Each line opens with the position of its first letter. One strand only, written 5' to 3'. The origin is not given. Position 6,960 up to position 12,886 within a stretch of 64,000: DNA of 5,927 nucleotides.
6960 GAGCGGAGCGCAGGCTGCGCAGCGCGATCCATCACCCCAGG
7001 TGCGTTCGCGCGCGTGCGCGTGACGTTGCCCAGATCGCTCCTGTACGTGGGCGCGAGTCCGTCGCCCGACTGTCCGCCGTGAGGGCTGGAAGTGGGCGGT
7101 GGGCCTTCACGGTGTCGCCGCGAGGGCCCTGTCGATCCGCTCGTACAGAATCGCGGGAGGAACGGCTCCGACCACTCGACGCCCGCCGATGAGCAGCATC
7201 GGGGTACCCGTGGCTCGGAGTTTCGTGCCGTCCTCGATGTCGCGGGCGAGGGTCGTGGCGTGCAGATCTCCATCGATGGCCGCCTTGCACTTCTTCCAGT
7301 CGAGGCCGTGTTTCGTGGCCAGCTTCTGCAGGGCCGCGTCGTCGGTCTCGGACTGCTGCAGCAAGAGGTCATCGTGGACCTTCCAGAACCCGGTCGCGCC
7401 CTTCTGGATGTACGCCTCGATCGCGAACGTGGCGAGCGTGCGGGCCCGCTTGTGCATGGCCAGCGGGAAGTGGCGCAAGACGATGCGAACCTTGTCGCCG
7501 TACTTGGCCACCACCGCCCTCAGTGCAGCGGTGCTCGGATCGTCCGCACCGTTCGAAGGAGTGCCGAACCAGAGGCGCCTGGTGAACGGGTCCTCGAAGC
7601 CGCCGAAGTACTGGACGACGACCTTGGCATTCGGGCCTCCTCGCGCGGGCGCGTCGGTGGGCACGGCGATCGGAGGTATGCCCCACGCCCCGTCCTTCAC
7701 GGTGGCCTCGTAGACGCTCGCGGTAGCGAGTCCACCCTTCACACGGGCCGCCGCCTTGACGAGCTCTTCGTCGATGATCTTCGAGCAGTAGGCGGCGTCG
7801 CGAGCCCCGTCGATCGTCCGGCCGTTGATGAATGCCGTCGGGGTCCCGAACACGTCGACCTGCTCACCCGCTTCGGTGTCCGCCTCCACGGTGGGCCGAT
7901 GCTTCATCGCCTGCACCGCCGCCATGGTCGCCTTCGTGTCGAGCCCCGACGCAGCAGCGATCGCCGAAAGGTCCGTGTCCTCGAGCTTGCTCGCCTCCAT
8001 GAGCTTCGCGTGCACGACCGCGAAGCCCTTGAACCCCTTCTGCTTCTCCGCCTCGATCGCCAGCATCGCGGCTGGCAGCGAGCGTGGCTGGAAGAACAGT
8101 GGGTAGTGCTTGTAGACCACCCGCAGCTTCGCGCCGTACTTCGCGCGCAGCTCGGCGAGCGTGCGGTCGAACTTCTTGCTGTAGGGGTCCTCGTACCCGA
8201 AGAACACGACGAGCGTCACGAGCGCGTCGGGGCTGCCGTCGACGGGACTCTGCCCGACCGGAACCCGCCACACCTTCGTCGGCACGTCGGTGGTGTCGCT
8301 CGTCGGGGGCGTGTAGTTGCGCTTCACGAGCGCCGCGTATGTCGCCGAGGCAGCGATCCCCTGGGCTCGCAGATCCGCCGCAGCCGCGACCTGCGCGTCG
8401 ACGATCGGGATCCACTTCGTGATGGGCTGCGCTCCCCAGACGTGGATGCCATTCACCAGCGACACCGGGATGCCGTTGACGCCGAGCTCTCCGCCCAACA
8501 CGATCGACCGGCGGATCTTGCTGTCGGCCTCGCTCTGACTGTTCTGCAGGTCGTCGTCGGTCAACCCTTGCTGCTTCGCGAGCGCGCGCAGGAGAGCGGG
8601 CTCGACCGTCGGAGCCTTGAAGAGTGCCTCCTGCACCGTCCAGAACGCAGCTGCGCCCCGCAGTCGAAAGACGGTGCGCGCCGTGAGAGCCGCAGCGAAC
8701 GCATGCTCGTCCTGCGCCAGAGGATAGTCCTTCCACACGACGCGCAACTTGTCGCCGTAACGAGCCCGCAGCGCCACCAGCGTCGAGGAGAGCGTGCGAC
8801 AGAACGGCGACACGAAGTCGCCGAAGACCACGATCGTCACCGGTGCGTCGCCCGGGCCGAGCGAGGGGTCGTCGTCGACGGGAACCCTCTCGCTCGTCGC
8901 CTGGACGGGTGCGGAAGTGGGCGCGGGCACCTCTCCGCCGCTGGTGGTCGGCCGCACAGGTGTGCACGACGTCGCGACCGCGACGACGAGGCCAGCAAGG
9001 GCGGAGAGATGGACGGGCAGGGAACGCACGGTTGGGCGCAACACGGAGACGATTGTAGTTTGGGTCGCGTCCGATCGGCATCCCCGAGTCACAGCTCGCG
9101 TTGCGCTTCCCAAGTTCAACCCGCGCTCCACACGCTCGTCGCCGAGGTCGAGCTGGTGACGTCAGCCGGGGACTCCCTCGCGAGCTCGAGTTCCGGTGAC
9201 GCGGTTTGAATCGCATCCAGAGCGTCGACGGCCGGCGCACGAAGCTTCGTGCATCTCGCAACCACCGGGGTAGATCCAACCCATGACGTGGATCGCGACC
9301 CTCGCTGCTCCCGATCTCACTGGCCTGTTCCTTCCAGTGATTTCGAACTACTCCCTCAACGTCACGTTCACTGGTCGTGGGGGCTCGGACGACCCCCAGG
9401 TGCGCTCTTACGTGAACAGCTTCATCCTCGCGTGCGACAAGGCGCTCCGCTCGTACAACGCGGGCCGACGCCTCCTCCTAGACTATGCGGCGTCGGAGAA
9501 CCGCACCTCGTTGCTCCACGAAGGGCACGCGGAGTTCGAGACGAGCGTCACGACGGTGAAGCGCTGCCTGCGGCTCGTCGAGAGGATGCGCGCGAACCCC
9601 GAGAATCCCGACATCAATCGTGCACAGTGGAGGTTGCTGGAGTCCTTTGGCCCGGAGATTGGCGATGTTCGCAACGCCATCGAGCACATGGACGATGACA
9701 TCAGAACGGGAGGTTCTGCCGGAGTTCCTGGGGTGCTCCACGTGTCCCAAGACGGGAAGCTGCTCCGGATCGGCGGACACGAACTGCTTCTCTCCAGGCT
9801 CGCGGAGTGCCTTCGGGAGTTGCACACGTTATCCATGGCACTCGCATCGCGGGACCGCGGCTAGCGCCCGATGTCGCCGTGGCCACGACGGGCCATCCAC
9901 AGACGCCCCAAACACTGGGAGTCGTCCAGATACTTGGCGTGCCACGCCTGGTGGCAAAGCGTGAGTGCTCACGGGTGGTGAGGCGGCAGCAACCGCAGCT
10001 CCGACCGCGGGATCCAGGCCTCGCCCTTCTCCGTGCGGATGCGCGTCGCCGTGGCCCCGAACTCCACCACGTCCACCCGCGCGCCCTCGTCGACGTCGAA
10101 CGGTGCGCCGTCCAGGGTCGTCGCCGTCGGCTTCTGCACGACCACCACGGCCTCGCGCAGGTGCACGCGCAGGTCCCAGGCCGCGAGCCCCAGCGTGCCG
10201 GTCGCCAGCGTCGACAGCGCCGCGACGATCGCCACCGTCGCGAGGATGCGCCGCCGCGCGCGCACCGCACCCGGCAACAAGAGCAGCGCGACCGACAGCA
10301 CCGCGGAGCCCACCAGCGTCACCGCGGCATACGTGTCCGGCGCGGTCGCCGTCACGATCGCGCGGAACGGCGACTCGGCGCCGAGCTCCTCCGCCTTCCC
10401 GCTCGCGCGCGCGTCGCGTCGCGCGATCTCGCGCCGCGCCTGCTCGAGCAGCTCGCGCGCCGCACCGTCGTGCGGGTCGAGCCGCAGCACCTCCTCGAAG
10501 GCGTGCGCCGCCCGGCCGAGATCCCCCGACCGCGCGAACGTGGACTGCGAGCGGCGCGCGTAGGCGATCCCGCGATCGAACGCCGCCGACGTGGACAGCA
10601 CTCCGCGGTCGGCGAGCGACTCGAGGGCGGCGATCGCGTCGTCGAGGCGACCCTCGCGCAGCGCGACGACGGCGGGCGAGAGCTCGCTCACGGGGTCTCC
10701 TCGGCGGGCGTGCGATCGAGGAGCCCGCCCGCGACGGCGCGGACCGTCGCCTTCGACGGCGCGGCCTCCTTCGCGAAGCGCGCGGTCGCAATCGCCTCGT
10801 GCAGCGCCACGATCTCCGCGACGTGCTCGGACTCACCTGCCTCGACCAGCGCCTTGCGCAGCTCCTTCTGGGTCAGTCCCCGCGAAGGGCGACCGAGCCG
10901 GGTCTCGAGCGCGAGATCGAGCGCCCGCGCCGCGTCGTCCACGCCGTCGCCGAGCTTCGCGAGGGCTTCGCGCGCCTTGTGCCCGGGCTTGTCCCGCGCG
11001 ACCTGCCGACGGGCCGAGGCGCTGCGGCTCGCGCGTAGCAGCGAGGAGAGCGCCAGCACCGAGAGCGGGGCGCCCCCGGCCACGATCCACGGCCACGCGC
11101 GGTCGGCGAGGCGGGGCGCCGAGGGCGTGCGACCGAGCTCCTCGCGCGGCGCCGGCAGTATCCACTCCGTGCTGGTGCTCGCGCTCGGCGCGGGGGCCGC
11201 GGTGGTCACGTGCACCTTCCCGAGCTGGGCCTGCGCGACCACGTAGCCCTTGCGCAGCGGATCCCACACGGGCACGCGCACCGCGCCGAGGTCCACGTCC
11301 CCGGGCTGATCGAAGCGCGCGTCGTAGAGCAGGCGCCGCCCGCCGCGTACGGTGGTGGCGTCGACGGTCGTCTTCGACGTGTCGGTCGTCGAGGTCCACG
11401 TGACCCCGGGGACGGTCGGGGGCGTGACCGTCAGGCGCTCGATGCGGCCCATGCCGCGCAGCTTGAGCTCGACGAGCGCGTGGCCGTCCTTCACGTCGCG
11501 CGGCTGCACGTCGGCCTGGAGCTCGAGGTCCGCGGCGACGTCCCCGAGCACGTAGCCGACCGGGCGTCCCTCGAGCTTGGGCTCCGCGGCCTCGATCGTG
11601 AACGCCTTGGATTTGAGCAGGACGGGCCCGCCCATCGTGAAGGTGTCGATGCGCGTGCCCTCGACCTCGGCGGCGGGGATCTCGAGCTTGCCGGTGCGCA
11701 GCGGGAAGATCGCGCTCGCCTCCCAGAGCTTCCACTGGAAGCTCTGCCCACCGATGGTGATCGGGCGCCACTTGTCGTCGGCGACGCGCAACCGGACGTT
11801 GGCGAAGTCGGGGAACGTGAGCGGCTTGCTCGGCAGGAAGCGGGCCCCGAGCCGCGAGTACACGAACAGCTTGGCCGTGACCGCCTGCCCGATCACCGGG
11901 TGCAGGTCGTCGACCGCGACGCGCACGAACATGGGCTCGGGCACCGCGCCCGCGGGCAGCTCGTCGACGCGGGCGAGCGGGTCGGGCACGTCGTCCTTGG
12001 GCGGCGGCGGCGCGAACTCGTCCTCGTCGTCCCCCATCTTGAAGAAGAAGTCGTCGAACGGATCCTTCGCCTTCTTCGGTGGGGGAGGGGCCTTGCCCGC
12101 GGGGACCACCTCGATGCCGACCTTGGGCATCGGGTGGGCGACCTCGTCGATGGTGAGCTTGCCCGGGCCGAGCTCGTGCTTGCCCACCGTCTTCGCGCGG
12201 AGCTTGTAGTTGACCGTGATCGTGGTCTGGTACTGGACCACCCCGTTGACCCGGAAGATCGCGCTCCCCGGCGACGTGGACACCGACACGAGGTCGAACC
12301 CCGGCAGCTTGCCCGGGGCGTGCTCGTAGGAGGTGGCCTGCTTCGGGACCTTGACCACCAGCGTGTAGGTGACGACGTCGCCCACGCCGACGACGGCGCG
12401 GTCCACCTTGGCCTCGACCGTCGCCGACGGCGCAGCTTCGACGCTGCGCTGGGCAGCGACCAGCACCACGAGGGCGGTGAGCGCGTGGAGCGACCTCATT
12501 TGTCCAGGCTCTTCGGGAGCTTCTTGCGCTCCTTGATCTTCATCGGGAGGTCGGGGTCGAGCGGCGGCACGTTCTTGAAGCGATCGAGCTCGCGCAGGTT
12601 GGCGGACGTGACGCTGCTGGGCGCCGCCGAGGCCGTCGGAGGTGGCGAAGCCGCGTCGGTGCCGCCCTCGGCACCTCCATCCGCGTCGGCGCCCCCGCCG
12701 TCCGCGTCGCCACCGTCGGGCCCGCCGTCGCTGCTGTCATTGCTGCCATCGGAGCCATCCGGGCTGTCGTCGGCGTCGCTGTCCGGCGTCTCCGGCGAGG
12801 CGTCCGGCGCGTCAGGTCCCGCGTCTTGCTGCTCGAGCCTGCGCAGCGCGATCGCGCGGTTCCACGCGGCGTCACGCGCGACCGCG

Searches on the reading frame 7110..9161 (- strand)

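Call 73: search_protein_families(library=pfam, max_evalue=0.00001, proteins=[window:7110-9161:-])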
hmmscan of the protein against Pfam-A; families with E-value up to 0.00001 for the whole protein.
window:7110-9161:- (684 aa): 2 families
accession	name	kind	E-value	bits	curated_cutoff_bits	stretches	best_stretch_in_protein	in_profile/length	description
PF13462.12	Thioredoxin_4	-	3.8e-42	144.7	23.2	3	304-465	4-165/165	Thioredoxin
PF01323.26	DSBA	-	2.5e-39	135.5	25.6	3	316-456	1-183/191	DSBA-like thioredoxin domain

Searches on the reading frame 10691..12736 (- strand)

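Call 73: search_protein_families(library=pfam, max_evalue=0.00001, proteins=[window:10691-12736:-])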
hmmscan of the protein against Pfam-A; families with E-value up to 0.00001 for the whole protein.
window:10691-12736:- (682 aa): 1 family
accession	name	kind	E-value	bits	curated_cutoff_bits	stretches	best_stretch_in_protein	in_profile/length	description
PF13584.12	BatD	-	8.1e-10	39.6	24.1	1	109-197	1-79/92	BatD DUF11 like domain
